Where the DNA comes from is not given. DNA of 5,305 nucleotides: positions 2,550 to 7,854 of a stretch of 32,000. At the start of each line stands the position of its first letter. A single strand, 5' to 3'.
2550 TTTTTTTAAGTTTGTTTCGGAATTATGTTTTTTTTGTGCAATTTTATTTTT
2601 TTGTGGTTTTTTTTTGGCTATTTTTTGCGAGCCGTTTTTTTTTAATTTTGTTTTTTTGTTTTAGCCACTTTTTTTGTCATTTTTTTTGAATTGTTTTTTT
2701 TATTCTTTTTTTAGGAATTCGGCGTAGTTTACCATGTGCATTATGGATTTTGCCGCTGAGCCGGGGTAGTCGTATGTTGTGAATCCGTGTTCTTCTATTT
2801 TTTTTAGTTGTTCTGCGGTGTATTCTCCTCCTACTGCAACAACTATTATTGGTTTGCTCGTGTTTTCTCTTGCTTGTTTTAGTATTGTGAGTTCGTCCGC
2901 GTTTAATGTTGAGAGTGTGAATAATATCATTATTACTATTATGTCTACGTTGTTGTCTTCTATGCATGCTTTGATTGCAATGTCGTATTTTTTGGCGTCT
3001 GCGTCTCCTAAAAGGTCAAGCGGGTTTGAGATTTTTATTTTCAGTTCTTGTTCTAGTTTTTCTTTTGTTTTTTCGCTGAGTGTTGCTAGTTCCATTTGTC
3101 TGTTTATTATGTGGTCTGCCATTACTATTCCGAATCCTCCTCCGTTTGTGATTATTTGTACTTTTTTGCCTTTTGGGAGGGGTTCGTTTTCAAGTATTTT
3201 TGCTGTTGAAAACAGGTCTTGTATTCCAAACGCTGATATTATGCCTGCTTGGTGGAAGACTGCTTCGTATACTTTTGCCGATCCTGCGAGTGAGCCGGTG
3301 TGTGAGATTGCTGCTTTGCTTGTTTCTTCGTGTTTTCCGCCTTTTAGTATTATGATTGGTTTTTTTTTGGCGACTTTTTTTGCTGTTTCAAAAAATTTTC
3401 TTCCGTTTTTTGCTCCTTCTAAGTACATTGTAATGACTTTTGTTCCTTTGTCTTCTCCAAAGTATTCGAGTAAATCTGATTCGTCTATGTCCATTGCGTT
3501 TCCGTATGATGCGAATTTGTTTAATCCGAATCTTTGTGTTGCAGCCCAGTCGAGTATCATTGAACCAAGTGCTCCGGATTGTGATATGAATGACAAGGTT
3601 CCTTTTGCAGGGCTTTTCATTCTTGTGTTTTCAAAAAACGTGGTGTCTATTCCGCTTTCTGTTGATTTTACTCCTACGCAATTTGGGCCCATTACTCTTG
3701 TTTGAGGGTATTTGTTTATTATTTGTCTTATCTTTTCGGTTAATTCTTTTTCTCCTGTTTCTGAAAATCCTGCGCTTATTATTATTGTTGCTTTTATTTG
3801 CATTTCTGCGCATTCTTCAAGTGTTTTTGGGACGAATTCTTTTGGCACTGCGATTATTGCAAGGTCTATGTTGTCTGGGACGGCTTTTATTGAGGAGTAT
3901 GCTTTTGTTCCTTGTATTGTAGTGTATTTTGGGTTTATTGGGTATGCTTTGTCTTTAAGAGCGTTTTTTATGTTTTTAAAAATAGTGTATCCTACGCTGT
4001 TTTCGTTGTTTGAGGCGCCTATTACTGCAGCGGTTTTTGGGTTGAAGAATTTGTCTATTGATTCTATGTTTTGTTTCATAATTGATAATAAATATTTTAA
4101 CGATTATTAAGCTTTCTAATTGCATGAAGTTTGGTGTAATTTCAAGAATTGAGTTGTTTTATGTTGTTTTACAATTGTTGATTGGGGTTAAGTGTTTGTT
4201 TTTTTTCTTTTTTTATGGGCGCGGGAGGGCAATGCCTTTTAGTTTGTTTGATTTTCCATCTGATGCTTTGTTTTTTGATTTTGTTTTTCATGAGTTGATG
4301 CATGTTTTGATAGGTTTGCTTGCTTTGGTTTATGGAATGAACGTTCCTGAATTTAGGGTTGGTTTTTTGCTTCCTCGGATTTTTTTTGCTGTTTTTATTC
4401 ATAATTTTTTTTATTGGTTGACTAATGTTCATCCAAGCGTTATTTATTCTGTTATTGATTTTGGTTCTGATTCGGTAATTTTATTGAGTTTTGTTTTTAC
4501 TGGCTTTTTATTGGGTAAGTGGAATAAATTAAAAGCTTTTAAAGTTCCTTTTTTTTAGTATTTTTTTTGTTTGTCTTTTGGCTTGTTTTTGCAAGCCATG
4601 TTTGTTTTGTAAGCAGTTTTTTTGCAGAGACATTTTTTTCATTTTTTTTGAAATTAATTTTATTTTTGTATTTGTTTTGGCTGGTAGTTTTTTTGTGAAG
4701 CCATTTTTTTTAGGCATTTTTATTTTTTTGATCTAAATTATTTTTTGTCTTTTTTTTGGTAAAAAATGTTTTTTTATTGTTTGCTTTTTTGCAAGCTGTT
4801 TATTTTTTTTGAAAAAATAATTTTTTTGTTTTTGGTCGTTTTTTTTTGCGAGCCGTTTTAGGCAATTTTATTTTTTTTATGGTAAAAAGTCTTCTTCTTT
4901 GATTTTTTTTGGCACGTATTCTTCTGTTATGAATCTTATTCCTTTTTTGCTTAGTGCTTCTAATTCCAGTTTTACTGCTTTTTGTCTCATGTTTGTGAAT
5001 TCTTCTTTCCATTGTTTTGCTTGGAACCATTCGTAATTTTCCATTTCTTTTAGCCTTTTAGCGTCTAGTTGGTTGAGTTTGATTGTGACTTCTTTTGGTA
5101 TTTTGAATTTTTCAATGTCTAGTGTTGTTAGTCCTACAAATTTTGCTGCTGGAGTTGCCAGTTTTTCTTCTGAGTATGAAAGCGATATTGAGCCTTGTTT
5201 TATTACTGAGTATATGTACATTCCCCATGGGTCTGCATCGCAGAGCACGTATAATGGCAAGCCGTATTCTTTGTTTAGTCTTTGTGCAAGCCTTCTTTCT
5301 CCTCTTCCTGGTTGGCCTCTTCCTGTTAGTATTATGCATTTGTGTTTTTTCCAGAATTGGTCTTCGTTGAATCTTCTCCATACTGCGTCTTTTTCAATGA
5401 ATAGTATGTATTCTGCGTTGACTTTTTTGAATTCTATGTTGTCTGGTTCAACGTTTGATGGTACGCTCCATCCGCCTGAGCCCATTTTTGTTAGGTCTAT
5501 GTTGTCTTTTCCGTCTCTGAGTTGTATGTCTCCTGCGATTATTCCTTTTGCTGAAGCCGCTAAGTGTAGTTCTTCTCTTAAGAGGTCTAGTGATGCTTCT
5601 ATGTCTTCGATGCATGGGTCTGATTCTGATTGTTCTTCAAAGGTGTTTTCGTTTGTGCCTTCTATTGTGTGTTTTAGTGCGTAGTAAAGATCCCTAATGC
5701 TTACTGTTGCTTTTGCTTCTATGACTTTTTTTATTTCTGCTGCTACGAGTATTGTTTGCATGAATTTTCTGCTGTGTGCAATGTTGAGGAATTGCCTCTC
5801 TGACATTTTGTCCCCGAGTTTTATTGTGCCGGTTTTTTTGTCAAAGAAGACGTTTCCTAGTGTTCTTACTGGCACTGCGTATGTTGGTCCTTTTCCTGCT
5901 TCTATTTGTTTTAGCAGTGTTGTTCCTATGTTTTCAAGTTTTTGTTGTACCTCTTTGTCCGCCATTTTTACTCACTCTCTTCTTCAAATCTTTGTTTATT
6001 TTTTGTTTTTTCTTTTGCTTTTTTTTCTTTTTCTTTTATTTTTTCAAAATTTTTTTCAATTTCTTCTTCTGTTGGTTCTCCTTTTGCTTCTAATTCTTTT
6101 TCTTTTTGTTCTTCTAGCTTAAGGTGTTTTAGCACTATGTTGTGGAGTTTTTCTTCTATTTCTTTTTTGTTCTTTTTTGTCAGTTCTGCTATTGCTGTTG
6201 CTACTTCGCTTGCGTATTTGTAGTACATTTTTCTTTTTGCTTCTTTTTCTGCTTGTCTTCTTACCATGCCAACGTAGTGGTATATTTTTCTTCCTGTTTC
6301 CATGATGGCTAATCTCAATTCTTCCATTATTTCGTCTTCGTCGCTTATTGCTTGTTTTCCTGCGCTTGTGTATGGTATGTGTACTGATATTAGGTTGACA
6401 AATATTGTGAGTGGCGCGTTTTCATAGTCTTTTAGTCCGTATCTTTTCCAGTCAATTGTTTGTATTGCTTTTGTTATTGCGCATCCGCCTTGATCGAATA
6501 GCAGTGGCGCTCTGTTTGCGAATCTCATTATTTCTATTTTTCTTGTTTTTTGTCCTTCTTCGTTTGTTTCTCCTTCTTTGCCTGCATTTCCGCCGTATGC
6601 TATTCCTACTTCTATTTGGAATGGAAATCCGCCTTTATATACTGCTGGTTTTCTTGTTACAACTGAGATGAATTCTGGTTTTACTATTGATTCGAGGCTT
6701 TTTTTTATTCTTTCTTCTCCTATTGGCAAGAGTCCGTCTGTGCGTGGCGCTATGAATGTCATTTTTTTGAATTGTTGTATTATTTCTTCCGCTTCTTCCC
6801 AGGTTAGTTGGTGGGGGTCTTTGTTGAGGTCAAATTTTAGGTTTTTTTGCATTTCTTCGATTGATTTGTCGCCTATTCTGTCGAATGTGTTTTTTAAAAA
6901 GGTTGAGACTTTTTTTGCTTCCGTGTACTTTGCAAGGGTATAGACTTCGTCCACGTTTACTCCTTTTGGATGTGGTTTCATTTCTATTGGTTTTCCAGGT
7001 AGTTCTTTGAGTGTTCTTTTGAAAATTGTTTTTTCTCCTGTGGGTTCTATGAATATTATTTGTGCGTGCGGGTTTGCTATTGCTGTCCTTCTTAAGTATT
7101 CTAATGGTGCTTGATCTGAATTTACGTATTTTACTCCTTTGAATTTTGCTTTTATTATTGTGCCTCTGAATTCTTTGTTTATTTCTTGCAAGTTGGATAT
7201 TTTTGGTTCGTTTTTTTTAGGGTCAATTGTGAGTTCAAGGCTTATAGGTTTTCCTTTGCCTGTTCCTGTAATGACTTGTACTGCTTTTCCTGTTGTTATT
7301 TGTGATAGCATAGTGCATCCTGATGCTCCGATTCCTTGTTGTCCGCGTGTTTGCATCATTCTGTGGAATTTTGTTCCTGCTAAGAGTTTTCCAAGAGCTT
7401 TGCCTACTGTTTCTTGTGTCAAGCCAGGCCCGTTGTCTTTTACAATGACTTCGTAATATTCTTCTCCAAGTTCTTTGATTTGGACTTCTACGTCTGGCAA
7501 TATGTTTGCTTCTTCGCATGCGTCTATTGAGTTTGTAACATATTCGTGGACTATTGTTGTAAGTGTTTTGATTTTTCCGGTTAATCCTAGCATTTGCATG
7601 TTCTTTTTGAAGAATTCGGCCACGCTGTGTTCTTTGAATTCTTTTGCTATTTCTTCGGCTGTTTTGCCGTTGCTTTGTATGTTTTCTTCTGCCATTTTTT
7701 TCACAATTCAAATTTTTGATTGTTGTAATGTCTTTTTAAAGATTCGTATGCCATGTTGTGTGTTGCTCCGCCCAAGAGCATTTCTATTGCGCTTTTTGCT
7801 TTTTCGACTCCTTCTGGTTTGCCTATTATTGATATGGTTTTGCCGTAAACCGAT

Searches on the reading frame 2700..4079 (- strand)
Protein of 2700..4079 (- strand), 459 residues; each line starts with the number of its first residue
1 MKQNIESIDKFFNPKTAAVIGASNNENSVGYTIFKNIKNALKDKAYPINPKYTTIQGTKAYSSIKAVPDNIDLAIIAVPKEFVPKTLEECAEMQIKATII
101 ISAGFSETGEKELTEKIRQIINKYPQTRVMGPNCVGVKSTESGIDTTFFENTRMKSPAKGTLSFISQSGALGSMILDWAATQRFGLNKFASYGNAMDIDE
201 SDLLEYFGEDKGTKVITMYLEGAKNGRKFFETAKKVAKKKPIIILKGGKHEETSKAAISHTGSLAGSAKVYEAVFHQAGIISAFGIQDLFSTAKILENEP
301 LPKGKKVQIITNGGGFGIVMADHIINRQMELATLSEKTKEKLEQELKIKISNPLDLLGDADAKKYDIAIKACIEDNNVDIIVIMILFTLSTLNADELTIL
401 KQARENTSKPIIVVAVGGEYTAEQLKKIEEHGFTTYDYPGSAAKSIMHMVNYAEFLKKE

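Call 11: search_protein_families(library=pfam, proteins=[window:2700-4079:-])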
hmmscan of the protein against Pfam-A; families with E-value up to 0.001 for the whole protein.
window:2700-4079:- (459 aa): 5 families
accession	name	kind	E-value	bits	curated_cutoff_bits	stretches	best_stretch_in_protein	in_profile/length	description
PF13607.11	Succ_CoA_lig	-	2.3e-53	180.1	27.4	1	159-296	1-138/138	Succinyl-CoA ligase like flavodoxin domain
PF13380.12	CoA_binding_2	-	5.7e-23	82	22.8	1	15-138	1-114/116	CoA binding domain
PF02629.25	CoA_binding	-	1.8e-16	61.1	22.3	1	14-104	3-97/97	CoA binding domain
PF01210.29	NAD_Gly3P_dh_N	-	4e-05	24.1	23.1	1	35-133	36-135/158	NAD-dependent glycerol-3-phosphate dehydrogenase N-terminus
PF19045.5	Ligase_CoA_2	-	7.9e-05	23.2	23.7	1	307-440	1-141/162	Ligase-CoA domain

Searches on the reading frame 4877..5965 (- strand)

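Call 11: search_protein_families(library=pfam, proteins=[window:4877-5965:-])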
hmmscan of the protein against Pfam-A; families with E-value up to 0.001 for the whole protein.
window:4877-5965:- (362 aa): 3 families
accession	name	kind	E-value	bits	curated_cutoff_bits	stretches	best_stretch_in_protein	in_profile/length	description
PF21180.3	TOP6A-Spo11_Toprim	-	5.2e-59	199.5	24.1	1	186-355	1-170/170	Topoisomerase 6 subunit A/Spo11, Toprim domain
PF04406.19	TP6A_N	-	2.1e-17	63.1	26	1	66-135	1-62/62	Type IIB DNA topoisomerase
PF20768.2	Topo_VI_alpha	-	2e-08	34.3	23.6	1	142-182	6-49/50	All-beta domain in DNA topoisomerase VI alpha subunit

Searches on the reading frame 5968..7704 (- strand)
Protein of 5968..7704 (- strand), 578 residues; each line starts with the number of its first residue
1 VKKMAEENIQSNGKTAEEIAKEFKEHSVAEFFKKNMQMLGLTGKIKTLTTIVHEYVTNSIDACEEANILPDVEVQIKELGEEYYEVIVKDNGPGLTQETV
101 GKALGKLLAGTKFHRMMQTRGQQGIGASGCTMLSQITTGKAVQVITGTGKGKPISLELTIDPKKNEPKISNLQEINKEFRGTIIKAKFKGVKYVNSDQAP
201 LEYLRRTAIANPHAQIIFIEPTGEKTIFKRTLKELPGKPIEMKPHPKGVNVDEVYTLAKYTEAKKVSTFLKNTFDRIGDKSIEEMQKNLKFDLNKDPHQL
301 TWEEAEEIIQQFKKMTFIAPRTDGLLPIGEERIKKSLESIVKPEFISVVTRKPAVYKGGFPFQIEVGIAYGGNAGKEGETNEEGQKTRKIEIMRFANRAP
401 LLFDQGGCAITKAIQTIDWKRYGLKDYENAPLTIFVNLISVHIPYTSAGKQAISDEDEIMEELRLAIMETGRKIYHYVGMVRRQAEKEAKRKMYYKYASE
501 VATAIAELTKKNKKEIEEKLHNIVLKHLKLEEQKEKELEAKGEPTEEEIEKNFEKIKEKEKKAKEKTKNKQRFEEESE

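Call 11: search_protein_families(library=pfam, proteins=[window:5968-7704:-])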
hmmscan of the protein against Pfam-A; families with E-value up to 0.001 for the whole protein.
window:5968-7704:- (578 aa): 3 families
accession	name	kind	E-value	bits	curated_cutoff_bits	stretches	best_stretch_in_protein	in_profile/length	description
PF09239.17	Topo-VIb_trans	-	6.2e-55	185.8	24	1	320-489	1-158/159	Topoisomerase VI B subunit, transducer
PF02518.31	HATPase_c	-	1.7e-10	41.7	26.4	1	44-158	2-107/111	Histidine kinase-, DNA gyrase B-, and HSP90-like ATPase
PF13589.12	HATPase_c_3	-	3.7e-08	33.9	25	1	48-171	3-118/137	Histidine kinase-, DNA gyrase B-, and HSP90-like ATPase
